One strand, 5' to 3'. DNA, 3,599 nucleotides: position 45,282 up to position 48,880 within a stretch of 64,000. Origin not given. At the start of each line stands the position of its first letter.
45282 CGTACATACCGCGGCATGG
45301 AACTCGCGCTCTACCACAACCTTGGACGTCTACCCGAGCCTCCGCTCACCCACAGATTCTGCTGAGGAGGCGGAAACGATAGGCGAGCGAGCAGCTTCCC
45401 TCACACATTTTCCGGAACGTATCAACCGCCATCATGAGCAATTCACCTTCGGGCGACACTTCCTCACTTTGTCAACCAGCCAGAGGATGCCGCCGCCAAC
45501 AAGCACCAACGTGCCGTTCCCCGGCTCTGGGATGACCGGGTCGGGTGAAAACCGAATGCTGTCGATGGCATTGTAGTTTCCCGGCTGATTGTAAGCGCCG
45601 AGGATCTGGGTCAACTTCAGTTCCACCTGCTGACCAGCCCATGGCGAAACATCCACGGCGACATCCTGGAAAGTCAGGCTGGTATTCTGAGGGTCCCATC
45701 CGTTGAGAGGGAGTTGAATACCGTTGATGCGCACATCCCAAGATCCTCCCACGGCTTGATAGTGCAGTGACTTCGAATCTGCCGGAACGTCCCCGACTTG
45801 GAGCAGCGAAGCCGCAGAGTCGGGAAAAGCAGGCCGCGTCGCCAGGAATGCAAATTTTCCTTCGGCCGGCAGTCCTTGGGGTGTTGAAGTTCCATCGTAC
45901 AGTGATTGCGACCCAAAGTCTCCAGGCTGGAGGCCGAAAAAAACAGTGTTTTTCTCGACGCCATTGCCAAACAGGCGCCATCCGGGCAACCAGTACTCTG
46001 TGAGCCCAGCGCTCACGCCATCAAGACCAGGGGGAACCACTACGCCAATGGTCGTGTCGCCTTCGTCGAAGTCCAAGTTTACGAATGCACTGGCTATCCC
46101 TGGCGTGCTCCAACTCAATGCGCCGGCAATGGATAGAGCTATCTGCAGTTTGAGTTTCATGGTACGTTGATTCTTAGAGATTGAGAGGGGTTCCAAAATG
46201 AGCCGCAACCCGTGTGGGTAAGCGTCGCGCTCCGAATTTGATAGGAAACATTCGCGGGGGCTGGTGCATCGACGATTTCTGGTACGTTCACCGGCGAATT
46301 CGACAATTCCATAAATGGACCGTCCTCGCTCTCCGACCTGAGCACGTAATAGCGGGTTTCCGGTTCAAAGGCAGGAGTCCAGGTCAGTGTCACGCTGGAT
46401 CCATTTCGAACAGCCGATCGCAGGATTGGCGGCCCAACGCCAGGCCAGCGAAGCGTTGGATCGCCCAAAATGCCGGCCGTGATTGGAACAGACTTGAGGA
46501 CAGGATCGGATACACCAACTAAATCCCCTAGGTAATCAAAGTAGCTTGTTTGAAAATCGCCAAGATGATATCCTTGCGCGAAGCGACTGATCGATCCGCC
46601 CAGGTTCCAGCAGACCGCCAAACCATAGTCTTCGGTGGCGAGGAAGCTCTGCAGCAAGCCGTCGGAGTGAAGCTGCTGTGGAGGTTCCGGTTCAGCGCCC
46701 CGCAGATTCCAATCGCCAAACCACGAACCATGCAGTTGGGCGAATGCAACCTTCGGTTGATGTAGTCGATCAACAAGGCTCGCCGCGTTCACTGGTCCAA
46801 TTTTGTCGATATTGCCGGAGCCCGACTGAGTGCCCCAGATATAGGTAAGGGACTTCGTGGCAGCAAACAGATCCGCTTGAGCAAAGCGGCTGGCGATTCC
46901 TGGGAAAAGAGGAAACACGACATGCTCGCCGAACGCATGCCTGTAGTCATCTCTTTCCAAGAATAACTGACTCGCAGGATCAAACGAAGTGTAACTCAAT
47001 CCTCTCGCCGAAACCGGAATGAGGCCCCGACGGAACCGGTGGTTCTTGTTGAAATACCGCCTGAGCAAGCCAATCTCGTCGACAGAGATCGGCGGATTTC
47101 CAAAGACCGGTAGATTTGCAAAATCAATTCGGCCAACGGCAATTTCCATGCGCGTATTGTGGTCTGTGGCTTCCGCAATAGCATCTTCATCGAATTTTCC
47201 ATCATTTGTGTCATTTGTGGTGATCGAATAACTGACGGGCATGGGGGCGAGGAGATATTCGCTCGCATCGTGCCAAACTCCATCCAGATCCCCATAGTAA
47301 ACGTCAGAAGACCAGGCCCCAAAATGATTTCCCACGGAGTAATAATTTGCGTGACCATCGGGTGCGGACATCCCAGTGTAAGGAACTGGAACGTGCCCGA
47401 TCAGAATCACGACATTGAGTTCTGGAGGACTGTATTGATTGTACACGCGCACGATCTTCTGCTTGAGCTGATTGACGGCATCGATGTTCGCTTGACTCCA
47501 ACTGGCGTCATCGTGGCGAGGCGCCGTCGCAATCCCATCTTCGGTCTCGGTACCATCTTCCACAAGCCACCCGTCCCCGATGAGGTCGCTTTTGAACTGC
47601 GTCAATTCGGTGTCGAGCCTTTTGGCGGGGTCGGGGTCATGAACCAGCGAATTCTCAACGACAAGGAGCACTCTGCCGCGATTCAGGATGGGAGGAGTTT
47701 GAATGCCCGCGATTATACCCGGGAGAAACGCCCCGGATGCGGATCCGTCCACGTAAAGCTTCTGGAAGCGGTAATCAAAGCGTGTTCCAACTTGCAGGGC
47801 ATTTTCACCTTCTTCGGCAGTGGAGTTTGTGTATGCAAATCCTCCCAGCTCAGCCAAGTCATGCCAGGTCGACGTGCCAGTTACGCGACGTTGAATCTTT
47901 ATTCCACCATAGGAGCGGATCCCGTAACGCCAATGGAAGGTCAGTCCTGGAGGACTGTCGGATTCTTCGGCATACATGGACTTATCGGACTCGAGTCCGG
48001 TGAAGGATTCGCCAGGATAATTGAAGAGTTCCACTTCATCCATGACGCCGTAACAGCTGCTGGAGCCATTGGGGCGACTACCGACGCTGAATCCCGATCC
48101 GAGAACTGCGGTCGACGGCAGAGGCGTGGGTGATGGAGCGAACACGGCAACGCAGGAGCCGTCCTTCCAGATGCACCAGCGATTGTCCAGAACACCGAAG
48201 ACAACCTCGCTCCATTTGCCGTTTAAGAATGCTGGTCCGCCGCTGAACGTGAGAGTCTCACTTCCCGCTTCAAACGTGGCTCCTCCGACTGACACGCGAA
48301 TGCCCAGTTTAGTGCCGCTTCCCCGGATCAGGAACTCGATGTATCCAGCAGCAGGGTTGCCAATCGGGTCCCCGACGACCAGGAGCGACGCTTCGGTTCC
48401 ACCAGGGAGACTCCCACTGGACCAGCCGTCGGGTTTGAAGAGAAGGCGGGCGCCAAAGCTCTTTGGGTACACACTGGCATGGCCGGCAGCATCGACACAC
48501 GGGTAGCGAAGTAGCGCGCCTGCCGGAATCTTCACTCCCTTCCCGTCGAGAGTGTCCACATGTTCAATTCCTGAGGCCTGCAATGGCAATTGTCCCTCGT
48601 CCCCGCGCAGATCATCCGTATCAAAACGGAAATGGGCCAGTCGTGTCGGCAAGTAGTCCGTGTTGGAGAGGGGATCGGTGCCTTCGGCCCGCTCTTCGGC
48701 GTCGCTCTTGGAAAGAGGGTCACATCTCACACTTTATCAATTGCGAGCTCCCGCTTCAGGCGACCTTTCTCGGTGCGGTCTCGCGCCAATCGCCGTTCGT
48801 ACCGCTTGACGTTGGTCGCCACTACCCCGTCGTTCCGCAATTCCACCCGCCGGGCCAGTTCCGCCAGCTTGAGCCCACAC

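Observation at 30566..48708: Three paralogous giant-protein + PEP-CTERM units, none fully intact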

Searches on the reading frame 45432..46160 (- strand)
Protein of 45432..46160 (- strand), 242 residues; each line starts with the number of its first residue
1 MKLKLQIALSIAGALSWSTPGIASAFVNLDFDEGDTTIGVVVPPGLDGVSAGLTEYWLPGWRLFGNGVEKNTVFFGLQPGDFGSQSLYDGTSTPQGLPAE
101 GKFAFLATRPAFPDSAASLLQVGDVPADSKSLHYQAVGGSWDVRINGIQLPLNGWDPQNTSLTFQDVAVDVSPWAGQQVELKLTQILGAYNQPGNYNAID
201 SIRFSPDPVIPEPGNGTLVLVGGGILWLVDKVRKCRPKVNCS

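Call 7: search_protein_families(library=pfam, proteins=[window:45432-46160:-], max_evalue=0.01)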
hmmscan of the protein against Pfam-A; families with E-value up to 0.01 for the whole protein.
window:45432-46160:- (242 aa): 0 families

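Call 8: search_protein_families(library=ncbifam, proteins=[window:45432-46160:-], max_evalue=0.01)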
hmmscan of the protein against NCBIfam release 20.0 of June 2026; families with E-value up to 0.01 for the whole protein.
window:45432-46160:- (242 aa): 0 families

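Call 9: find_homologous_proteins(query=window:45432-46160:-)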
Query window:45432-46160:- (242 aa): 5 proteins with E <= 0.001 among 1865 candidates.
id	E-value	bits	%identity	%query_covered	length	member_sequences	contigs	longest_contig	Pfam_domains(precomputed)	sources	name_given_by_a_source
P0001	2.4e-160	550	100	100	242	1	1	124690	-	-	-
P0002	8.1e-132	456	82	100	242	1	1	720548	-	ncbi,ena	-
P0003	4.2e-131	454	83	100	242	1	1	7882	-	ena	-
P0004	2.8e-124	432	79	100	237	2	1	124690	-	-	-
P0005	4.6e-51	192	47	95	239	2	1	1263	-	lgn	-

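Call 10: find_encoding_contigs(protein=P0002, flank=10000)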
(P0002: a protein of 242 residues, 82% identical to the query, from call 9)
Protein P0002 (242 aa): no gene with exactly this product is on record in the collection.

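Call 11: find_encoding_contigs(protein=P0003, flank=10000)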
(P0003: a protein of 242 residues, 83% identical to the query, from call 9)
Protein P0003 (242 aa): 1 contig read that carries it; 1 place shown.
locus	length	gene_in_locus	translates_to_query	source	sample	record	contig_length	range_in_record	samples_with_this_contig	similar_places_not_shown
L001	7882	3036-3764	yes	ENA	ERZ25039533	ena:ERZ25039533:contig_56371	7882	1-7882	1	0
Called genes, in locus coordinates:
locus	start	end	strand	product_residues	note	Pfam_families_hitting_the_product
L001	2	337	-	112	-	?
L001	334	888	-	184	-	PF04255:DUF433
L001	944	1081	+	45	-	-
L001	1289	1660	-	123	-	-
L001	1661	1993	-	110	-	-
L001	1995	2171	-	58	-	PF18480:DUF5615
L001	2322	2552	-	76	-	PF04255:DUF433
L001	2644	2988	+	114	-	-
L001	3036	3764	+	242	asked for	-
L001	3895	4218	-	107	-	PF18480:DUF5615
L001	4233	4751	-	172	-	PF04255:DUF433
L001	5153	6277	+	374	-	PF01797:Y1_Tnp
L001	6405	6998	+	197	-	-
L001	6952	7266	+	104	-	-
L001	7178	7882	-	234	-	?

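Call 12: find_related_loci(query=window:45432-46160:-, collection=genome_contigs, flank=10000)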
Query window:45432-46160:- (242 aa) in genome_contigs; peptide patterns used: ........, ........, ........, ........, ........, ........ (x = any residue, [..] = any of these).
81 stretches matched a pattern; 1 encode a relative of the query (tblastn E <= 1e-3); 1 distinct loci.
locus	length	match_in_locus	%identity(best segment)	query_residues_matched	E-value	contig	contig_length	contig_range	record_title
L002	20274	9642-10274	27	2-208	8e-6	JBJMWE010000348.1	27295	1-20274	MAG: Vitreoscilla sp. isolate H1_18_all_fractions_metab_conc_47_71_15 k255_5366878, whole genome shotgun sequence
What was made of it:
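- Tried and rejected: It gave only an unrelated 27% hit in a Vitreoscilla MAG (call 12).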

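Call 16: list_cluster_members(proteins=[P0002, P0001, P0004])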
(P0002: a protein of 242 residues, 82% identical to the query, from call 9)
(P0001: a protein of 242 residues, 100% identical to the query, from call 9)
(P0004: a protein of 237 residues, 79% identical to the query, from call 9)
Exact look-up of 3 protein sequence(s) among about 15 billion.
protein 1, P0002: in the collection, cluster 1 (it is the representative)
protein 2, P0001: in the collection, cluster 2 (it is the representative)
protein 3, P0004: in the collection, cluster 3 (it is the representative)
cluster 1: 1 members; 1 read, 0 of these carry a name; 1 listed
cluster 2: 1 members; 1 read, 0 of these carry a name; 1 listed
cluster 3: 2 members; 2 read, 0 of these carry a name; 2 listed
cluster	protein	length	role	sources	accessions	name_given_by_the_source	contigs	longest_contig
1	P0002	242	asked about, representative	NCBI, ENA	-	-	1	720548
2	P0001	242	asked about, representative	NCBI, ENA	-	-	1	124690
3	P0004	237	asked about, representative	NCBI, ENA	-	-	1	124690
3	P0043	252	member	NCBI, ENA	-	-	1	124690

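Call 32: search_solved_structures(query=window:45432-46160:-, max_evalue=10)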
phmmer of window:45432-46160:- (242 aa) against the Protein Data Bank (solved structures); distinct sequences matched with E-value up to 10: 1.
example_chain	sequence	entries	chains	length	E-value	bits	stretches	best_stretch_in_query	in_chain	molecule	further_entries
6a7t_A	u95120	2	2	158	0.68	12.5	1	127-159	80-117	N-acetylglucosamine-specific lectin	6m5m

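Call 35: find_related_loci(query=A1, collection=metagenome_contigs, flank=10000)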
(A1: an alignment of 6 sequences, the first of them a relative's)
Query A1 (242 aa) in metagenome_contigs; peptide patterns used: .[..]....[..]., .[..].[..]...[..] (x = any residue, [..] = any of these).
344 stretches matched a pattern, but none encodes a relative of the query by tblastn (E <= 1e-3).
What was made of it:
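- Tried and rejected: Nothing was found (call 35).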

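Call 36: find_encoding_contigs(protein=P0001, flank=1000, max_places=3)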
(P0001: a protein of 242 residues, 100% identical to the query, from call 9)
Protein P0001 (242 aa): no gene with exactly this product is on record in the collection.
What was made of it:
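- Tried and rejected: Neither is on record, so the source genome and the 720-kb contig carrying a fourth partner allele could not be read (calls 10, 36).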

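Call 42: search_protein_families(library=ncbifam, proteins=[window:45432-46160:-], max_evalue=10)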
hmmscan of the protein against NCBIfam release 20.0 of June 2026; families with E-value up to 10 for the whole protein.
window:45432-46160:- (242 aa): 0 families

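Call 43: search_protein_families(library=pfam, proteins=[window:45432-46160:-, P0005], max_evalue=10)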
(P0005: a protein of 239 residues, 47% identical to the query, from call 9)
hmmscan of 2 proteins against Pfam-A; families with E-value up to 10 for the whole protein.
window:45432-46160:- (242 aa): 0 families

P0005 (239 aa): 1 family
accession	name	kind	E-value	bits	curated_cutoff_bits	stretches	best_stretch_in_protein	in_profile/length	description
PF22645.1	GKRP_SIS_N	-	0.048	13.8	27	1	196-225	7-37/113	Glucokinase regulatory protein N-terminal SIS domain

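Call 52: predict_structure(alignment_id=A1)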
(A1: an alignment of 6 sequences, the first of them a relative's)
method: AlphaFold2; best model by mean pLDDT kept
length: 242 residues; sequences in the alignment: 6
mean_pLDDT: 57.8   pTM: 0.58
mean pLDDT of the five models: 57.8, 46.2, 33.8, 33.5, 29.9
residues with pLDDT >= 90: 10; 70-90: 68; 50-70: 55; < 50: 109
segments of 3 or more residues with pLDDT < 50: 1-3, 13-22, 32-49, 76-104, 106-114, 188-196, 213-242
pLDDT, mean of each block of 10 residues (from residue 1): 51 44 65 44 43 64 70 46 32 33 43 61 88 76 87 75 76 90 67 51 82 40 31 35 28
secondary structure, 60 per line:
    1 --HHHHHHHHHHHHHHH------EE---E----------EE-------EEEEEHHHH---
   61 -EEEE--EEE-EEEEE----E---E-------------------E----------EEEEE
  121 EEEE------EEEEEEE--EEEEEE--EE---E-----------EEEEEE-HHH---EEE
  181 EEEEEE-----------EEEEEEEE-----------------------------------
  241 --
elements in order: H3-17 E49-53 H54-57 E62-65 E68-70 E72-76 E116-124 E131-137 E140-145 E165-170 E178-186 E198-205

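Call 74: search_protein_representatives(alignment_id=A1)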
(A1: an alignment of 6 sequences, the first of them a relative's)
Query: 6 sequences, 237 profile positions. Proteins with E-value up to 0.001 (for the whole library): 1390; up to 1e-10: 291; up to 1e-30: 11. The best 150 are listed.
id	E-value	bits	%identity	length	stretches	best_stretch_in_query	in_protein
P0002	5.8e-134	461.0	-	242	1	1-237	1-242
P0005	6.5e-110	382.3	-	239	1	3-237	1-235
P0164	7.7e-69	247.9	-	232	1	10-224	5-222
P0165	1.5e-58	214.2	-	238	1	14-223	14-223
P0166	5.0e-47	176.5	-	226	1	8-226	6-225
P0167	4.4e-45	170.1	-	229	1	16-226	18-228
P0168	3.8e-44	167.1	-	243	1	11-221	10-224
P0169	1.8e-40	155.1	-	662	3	16-218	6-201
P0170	1.6e-34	135.5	-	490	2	16-226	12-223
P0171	8.6e-33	129.9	-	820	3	23-232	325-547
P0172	8.9e-31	123.3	-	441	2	21-221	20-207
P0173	5.0e-27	111.0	-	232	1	3-230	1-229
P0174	8.6e-27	110.3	-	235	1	19-229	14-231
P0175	4.7e-26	107.8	-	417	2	16-200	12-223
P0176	4.9e-26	107.8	-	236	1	6-228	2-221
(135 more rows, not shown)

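Call 76: search_protein_families(library=ncbifam, alignment_id=A3, max_evalue=0.01)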
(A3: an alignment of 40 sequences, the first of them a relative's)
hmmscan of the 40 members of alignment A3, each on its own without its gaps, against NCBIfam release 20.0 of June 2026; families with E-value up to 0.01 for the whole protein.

A. member 1, P0001 (242 aa): 0 families

B. families by the number of members that match (of 40 scanned): 13 families
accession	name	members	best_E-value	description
NF038120.1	PEP_CTERM_QFxxD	21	4.7e-06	NF038120 family PEP-CTERM protein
NF038129.1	PEP_NF038129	16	2e-07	NF038129 family PEP-CTERM protein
TIGR02595.1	PEP_CTERM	14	1.3e-05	PEP-CTERM sorting domain-containing protein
NF033554.9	floc_PepA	11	7.8e-07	flocculation-associated PEP-CTERM protein PepA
NF038125.1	PEP_CTERM_THxN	7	4.6e-06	THxN family PEP-CTERM protein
NF038124.1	PEP_CTERM_TLD_A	6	9e-06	PEP_CTERM-anchored TLD domain-containing protein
NF038126.1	PEP_CTERM_FxDxF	5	0.00052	FxDxF family PEP-CTERM protein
NF041538.1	PEP_EDSA_1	4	0.00021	EDSAP-1 family PEP-CTERM protein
NF041927.1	Xrt_dep_XDP1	4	0.0026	exosortase-dependent surface protein XDP1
NF033947.0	PEP-cistern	3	9.1e-05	cistern family PEP-CTERM protein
NF038119.1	PEP_CTERM_MHFG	2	0.0014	MHFG family PEP-CTERM protein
TIGR03901.2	MYXO-CTERM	2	0.0054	MYXO-CTERM sorting domain-containing protein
NF035944.1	PEPxxWA-CTERM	1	0.0026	PEPxxWA-CTERM sorting domain-containing protein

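Call 77: search_protein_families(library=pfam, alignment_id=A3, max_evalue=0.01)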
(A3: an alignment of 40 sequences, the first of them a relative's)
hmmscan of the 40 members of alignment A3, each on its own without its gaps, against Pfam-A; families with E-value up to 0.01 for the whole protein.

A. member 1, P0001 (242 aa): 0 families

B. families by the number of members that match (of 40 scanned): 1 family
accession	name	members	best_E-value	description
PF07589.16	PEP-CTERM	20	2.4e-06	PEP-CTERM motif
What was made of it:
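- On PEP-CTERM sorting-signal proteins: However, 20 of 40 full-length relatives hit PF07589 and 14 hit TIGR02595 (calls 76, 77).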

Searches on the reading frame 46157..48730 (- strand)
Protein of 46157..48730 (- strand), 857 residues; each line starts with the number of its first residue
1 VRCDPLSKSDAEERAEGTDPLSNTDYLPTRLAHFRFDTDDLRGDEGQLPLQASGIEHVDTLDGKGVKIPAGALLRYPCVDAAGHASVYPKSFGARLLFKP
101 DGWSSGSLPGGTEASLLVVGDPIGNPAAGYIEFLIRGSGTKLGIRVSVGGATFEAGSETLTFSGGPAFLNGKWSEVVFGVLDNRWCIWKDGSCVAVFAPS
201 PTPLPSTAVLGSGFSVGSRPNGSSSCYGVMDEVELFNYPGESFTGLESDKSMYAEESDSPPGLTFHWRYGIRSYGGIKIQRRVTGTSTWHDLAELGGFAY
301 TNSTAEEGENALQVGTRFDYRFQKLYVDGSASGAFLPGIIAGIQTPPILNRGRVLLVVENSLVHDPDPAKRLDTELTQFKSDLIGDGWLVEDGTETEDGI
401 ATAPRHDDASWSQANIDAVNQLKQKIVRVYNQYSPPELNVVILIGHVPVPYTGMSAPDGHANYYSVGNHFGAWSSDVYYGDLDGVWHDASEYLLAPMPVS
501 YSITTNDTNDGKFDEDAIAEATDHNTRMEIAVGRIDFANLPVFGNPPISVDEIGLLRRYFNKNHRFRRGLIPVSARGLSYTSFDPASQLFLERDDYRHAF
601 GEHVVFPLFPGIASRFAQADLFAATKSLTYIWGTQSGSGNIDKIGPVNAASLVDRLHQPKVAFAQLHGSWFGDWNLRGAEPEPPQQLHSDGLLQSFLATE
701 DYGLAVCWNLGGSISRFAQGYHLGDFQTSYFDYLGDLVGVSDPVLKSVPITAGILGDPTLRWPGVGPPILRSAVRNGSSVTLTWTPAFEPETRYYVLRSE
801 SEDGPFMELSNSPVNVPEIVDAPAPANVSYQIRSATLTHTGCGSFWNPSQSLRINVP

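Call 7: search_protein_families(library=pfam, proteins=[window:46157-48730:-], max_evalue=0.01)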
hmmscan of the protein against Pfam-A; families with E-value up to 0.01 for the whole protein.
window:46157-48730:- (857 aa): 2 families
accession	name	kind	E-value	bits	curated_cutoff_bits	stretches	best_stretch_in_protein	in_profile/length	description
PF13385.13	Laminin_G_3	-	5.4e-05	23.8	27.6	1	127-238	42-143/151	Concanavalin A-like lectin/glucanases superfamily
PF01364.23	Peptidase_C25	-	0.00026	20.8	23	1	420-536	47-131/374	Peptidase family C25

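Call 58: predict_structure(alignment_id=A2)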
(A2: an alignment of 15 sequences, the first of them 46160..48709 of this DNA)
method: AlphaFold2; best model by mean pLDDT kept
length: 850 residues; sequences in the alignment: 15
mean_pLDDT: 60.1   pTM: 0.48
mean pLDDT of the five models: 60.1, 58.2, 55.6, 52.8, 51.2
residues with pLDDT >= 90: 14; 70-90: 275; 50-70: 303; < 50: 258
segments of 3 or more residues with pLDDT < 50: 1-20, 73-82, 97-100, 155-157, 233-244, 263-266, 301-307, 399-401, 444-522, 531-540, 581-584, 598-607, 662-683, 703-753, 832-839
pLDDT, mean of each block of 10 residues (from residue 1): 37 46 73 78 88 80 85 46 68 62 71 86 85 81 77 55 72 73 72 63 80 86 81 45 54 63 52 72 75 69 45 65 55 54 66 73 75 72 65 54 56 71 64 70 45 33 36 35 28 32 44 36 53 46 65 73 60 57 50 50 46 61 61 53 67 67 41 38 54 63 40 30 26 32 37 51 81 85 73 71 76 85 74 40 62
secondary structure, 60 per line:
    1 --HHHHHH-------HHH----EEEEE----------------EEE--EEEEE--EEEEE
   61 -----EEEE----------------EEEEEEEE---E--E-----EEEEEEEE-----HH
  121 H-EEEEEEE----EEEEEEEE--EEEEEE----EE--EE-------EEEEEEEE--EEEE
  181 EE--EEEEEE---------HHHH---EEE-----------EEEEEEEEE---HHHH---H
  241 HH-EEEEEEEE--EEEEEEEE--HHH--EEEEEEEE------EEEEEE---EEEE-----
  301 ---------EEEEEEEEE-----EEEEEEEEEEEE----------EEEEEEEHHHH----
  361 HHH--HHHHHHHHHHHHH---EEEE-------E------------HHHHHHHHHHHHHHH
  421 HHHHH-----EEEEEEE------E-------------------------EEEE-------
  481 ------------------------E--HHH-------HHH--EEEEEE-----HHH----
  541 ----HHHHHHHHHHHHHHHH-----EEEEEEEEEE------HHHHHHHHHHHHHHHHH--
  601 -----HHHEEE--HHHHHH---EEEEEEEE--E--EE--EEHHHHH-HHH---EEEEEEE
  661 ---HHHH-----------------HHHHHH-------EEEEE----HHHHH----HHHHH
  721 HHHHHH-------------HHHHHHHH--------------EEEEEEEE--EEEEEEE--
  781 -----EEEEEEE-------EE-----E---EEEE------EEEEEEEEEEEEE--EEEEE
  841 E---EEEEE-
elements in order (helices of 4 or more, strands of 3 or more residues): H3-8 E23-27 E44-46 E49-53 E56-60 E66-69 E86-93 E106-113 E123-129 E134-141 E144-149 E167-174 E177-182 E185-190 H200-203 E207-209 E221-229 H233-236 E244-251 E254-261 E269-276 E283-288 E292-295 E310-318 E324-335 E346-352 H353-356 H366-378 E382-385 H406-425 E431-437 E470-473 E523-528 H545-560 E566-575 H582-598 E609-611 H614-619 E623-630 H642-646 E654-660 H664-667 H685-690 E698-702 H707-711 H716-726 H740-747 E762-769 E772-778 E786-792 E811-814 E821-833 E836-841 E845-849

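Call 61: fold_search(model_id=the predicted structure, library=pdb)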
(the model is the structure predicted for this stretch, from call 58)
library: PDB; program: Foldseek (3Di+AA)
matches with E <= 10: 1655; with E <= 0.001: 354
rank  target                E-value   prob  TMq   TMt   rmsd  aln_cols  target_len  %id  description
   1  5hon_A                2.1e-08  1.00  0.19  0.72   3.7       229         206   16  Structure of Domain 4 of AbnA, a GH43 extracellular arabinanase from Geobacillus stearothermophilus, in complex with a (released 2017-02-01)
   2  2vw1                  3.1e-08  1.00  0.15  0.19  13.9       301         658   15  Crystal structure of the NanB sialidase from Streptococcus pneumoniae (released 2008-06-24)
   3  5ho0                  3.3e-08  1.00  0.19  0.20   4.0       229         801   16  Crystal structure of AbnA (closed conformation), a GH43 extracellular arabinanase from Geobacillus stearothermophilus (released 2017-02-01)
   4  7by5                  3.9e-08  1.00  0.21  0.14  13.5       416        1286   10  Tetanus neurotoxin mutant-(H233A/E234Q/H237A/Y375F) (released 2021-02-17)
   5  5hp6                  4.1e-08  1.00  0.20  0.21   3.5       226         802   15  Structure of AbnA, a GH43 extracellular arabinanase from Geobacillus stearothermophilus (a new conformational state) (released 2017-02-01)
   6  5n0b_A                4.3e-08  1.00  0.20  0.14  13.2       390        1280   11  Crystal structure of the tetanus neurotoxin in complex with GD1a (released 2017-06-21)
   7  5ho2                  4.9e-08  1.00  0.20  0.21   3.6       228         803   15  Crystal structure of AbnA (open conformation), a GH43 extracellular arabinanase from Geobacillus stearothermophilus (released 2017-02-01)
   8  2jkb                  4.9e-08  1.00  0.15  0.19  13.7       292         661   14  Crystal structure of Streptococcus pneumoniae NanB in complex with 2, 7-anhydro-Neu5Ac (released 2008-09-16)
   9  1a8d                  5.1e-08  1.00  0.21  0.37  12.2       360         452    9  TETANUS TOXIN C FRAGMENT (released 1998-10-14)
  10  4xyx                  5.4e-08  1.00  0.15  0.19  14.0       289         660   14  NanB plus Optactamide (released 2016-02-10)
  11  6er3_A                6.1e-08  1.00  0.16  0.64   4.5       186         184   14  Ruminococcus gnavus IT-sialidase CBM40 bound to alpha2,3 sialyllactose (released 2018-05-02)
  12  1mr5                  6.1e-08  1.00  0.18  0.23   5.3       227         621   15  Orthorhombic form of Trypanosoma cruzi trans-sialidase (released 2003-03-18)
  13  2vw0                  7.2e-08  1.00  0.15  0.19  15.2       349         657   15  Crystal structure of the NanB sialidase from Streptococcus pneumoniae (released 2008-06-24)
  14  1s0i_A                8.5e-08  1.00  0.18  0.24   4.7       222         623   14  Trypanosoma cruzi trans-sialidase in complex with sialyl-lactose (Michaelis complex) (released 2004-05-18)
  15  5tpb_A                8.5e-08  1.00  0.19  0.35  13.3       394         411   10  Binding domain of BoNT/A complexed with ganglioside variant (released 2017-01-18)
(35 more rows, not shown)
